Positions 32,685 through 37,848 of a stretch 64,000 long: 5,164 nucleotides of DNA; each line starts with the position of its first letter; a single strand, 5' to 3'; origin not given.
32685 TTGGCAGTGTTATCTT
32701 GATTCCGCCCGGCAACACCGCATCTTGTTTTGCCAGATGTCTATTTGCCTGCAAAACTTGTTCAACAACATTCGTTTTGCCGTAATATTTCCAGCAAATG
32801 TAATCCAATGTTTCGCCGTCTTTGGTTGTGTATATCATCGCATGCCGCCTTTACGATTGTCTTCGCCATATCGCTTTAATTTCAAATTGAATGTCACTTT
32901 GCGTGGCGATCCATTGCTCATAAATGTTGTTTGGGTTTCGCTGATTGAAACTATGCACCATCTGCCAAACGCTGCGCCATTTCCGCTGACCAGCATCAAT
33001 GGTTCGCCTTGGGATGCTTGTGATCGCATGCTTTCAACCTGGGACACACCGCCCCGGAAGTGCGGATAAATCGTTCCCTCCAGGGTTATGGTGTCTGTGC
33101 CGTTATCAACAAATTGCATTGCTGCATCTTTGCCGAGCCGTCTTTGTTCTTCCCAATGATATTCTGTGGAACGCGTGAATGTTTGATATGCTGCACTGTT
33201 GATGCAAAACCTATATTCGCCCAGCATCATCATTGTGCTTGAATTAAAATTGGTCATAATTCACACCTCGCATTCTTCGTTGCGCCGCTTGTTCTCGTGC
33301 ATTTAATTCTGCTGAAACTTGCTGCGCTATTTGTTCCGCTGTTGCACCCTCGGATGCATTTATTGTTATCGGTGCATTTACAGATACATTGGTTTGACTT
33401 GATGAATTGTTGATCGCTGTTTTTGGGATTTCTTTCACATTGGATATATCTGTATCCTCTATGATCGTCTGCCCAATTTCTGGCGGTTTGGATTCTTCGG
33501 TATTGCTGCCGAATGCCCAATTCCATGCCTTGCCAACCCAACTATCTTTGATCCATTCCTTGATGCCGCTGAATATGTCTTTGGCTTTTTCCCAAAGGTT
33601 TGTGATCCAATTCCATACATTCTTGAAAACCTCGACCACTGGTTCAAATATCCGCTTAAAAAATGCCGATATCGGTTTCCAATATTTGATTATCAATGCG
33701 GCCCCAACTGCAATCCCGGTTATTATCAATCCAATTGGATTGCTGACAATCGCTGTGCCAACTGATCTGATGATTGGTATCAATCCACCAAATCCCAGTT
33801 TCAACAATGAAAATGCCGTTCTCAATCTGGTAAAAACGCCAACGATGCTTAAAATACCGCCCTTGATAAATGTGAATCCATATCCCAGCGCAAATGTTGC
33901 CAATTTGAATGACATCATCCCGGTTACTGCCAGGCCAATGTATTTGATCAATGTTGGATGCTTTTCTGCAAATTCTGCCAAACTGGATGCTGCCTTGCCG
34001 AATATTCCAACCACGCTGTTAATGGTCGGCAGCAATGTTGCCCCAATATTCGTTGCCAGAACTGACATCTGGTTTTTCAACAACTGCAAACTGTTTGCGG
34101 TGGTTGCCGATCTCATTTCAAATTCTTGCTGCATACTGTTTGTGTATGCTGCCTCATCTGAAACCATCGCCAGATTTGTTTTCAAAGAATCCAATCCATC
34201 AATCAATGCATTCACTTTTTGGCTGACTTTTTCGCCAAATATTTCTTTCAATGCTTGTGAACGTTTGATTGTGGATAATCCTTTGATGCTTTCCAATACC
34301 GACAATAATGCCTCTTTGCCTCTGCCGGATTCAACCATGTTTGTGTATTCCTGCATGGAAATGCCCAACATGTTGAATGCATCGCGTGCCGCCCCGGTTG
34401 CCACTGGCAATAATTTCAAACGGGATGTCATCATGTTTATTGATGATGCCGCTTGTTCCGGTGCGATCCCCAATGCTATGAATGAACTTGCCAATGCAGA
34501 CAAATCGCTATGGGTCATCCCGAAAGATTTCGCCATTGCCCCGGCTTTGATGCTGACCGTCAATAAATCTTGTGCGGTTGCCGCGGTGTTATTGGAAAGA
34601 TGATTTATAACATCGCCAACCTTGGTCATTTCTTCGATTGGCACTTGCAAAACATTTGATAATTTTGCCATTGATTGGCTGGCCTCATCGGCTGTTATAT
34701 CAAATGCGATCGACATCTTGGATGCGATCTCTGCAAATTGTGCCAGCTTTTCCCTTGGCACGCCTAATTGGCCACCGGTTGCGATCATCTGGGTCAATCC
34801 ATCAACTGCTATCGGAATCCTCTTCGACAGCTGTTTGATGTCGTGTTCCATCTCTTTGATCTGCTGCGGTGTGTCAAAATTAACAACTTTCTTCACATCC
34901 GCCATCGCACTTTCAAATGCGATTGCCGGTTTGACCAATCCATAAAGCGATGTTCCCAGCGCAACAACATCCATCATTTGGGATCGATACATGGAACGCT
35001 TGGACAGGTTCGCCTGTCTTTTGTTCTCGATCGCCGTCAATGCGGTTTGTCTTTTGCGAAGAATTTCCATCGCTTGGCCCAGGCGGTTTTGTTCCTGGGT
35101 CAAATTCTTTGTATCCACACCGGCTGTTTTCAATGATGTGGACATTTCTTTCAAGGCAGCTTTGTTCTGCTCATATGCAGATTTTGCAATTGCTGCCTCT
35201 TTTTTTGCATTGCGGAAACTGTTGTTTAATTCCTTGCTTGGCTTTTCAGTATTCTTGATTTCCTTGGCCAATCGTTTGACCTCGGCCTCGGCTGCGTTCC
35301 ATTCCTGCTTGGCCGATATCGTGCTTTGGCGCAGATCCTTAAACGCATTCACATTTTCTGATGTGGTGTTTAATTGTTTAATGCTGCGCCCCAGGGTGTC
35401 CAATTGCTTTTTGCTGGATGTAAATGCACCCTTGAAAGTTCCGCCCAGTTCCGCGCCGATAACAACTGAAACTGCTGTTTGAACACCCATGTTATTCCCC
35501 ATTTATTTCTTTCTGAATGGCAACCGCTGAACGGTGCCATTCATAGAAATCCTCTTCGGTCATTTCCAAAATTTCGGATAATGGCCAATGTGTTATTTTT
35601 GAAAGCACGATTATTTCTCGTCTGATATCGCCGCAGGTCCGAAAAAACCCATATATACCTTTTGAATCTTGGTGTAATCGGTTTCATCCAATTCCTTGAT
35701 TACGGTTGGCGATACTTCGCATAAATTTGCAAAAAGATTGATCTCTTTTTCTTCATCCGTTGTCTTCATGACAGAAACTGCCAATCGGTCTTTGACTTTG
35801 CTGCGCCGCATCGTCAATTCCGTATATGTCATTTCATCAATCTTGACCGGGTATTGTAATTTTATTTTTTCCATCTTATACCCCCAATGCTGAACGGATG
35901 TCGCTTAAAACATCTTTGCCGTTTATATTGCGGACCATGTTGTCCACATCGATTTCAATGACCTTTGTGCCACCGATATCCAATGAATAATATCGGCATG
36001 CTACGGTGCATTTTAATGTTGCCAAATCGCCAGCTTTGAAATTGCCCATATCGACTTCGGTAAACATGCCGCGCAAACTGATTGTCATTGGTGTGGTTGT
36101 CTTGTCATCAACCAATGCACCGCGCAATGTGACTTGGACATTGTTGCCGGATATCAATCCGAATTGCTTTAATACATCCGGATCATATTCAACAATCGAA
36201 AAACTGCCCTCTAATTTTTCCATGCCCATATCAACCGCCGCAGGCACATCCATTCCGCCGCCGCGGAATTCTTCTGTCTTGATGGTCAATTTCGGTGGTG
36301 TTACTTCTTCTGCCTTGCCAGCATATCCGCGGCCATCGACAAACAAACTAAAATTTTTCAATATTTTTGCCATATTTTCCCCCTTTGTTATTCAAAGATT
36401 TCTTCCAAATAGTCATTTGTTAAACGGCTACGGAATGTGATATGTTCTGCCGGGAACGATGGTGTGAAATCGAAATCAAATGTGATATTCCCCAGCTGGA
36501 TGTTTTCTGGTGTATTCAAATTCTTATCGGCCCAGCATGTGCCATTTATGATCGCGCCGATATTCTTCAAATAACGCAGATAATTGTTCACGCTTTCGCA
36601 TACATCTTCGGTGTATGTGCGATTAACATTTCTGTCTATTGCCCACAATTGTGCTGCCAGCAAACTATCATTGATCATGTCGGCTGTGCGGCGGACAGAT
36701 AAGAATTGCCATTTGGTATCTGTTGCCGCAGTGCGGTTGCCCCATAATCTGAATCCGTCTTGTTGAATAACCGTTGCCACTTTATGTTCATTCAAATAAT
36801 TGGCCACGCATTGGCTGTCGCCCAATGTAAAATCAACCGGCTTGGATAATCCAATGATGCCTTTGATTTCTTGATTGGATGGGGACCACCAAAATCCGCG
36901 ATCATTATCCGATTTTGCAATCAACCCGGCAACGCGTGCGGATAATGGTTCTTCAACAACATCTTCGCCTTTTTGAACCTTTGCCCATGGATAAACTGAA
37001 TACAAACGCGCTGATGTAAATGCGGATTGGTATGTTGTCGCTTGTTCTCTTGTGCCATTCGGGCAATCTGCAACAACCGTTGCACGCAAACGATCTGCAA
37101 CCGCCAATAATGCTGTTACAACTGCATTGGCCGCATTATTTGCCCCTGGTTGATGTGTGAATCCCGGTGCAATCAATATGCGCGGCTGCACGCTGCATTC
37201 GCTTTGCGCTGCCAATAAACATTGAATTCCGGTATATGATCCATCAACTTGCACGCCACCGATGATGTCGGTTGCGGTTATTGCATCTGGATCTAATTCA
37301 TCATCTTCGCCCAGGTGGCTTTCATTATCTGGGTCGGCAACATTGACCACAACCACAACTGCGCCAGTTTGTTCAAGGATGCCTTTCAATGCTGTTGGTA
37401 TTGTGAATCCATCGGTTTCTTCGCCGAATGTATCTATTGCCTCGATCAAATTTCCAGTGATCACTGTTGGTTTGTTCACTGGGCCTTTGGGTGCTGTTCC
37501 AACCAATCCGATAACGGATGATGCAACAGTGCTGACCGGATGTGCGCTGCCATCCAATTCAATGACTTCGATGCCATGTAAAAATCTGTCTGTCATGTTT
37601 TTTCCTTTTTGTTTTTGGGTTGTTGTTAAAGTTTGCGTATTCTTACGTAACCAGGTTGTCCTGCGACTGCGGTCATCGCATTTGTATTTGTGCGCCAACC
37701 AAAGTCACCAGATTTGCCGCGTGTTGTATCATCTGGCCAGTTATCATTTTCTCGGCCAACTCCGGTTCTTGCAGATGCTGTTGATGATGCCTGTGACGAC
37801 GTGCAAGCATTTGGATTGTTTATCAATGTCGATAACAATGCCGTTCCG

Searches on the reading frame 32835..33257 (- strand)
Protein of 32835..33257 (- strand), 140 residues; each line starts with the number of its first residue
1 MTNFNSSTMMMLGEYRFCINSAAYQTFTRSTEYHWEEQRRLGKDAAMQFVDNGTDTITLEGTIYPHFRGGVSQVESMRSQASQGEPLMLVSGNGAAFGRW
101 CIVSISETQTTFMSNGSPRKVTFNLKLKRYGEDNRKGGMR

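Call 19: search_protein_families(library=phrogs, proteins=[window:32835-33257:-], max_evalue=0.001)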
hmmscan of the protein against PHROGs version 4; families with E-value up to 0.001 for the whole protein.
window:32835-33257:- (140 aa): 5 families
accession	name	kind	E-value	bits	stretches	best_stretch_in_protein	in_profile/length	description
phrog_76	-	tail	6.1e-49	168.2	1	2-136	23-156/272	tail protein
phrog_4094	-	unknown function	2.3e-40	139.8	1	14-133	158-277/281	-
phrog_29415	-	unknown function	4.7e-10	40.4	1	9-70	2-63/64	-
phrog_788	-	tail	4.9e-09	37.3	1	10-133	3-125/297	tail protein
phrog_27169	-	unknown function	9.9e-06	26.9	1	89-132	1-44/78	-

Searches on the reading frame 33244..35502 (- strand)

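Call 19: search_protein_families(library=phrogs, proteins=[window:33244-35502:-], max_evalue=0.001)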
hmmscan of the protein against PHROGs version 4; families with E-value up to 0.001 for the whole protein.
window:33244-35502:- (752 aa): 33 families (the best 25 are shown)
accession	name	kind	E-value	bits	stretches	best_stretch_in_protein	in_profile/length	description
phrog_28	-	tail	6.9e-128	430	1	12-743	113-767/1228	tail length tape measure protein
phrog_1272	-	tail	4.3e-51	174.9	1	31-702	83-756/1606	tail length tape measure protein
phrog_35707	-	tail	7e-37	128.4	1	152-495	43-387/755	tail length tape measure protein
phrog_991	-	tail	7.5e-37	127.5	1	28-697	121-771/1966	tail length tape measure protein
phrog_13339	-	tail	1.9e-36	125.8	1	107-563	14-454/2156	tail length tape measure protein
phrog_14441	-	tail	3.2e-35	123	1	119-356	16-240/241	tail length tape measure protein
phrog_1293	-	tail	1e-31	110.7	1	29-609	26-625/1424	tail length tape measure protein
phrog_1533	-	tail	1.4e-31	110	1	29-608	69-672/1688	tail length tape measure protein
phrog_17727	-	tail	3.2e-27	96.6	2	352-539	17-201/443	tail length tape measure protein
phrog_30543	-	tail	9.8e-27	94.2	1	142-521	22-408/1167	tail length tape measure protein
phrog_3336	-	tail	3e-25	90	1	151-664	50-424/1051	tail length tape measure protein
phrog_4704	-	tail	4.9e-22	79.3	1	28-537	69-555/625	tail length tape measure protein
phrog_17594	-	tail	9e-22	77.5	1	41-523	38-513/1582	tail length tape measure protein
phrog_167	-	tail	8.1e-21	74.5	1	30-688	122-815/1555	tail length tape measure protein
phrog_5218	-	unknown function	5.2e-20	72.2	1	25-607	36-659/1599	-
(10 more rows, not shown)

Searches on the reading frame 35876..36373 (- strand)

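Call 19: search_protein_families(library=phrogs, proteins=[window:35876-36373:-], max_evalue=0.001)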
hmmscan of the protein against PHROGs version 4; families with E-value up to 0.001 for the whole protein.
window:35876-36373:- (165 aa): 3 families
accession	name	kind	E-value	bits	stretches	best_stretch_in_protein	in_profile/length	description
phrog_55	-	connector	9.6e-61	205.5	1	2-164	4-172/173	head closure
phrog_13676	-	connector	3.9e-17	63.4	1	84-165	24-107/107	head closure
phrog_15831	-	connector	1.3e-15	58.6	1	2-78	4-83/112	head closure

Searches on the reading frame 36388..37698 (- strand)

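Call 19: search_protein_families(library=phrogs, proteins=[window:36388-37698:-], max_evalue=0.001)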
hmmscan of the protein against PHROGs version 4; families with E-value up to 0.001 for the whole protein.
window:36388-37698:- (436 aa): 10 families
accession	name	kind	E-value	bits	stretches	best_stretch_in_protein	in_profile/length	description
phrog_23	-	tail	7.4e-121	405.3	1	19-435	3-471/496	tail sheath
phrog_13288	-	unknown function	4.7e-55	187.4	1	248-433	12-202/208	-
phrog_16736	-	unknown function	2.4e-31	108.8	1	340-435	2-97/101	-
phrog_20240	-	unknown function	2.3e-28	100.4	2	35-127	1-92/272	-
phrog_11242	-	unknown function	6.8e-27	95.1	1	35-173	1-128/128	-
phrog_17610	-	tail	1.6e-13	50.4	1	189-422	861-1102/1135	tail sheath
phrog_20365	-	unknown function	3.9e-08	34.2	1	385-433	2-50/58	-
phrog_12477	-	unknown function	2.5e-07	31.8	1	35-118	1-85/88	-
phrog_279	-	tail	4.3e-07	30.1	0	57-148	31-112/489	tail sheath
phrog_15814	-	unknown function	2.3e-05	23.6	0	55-124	22-90/738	-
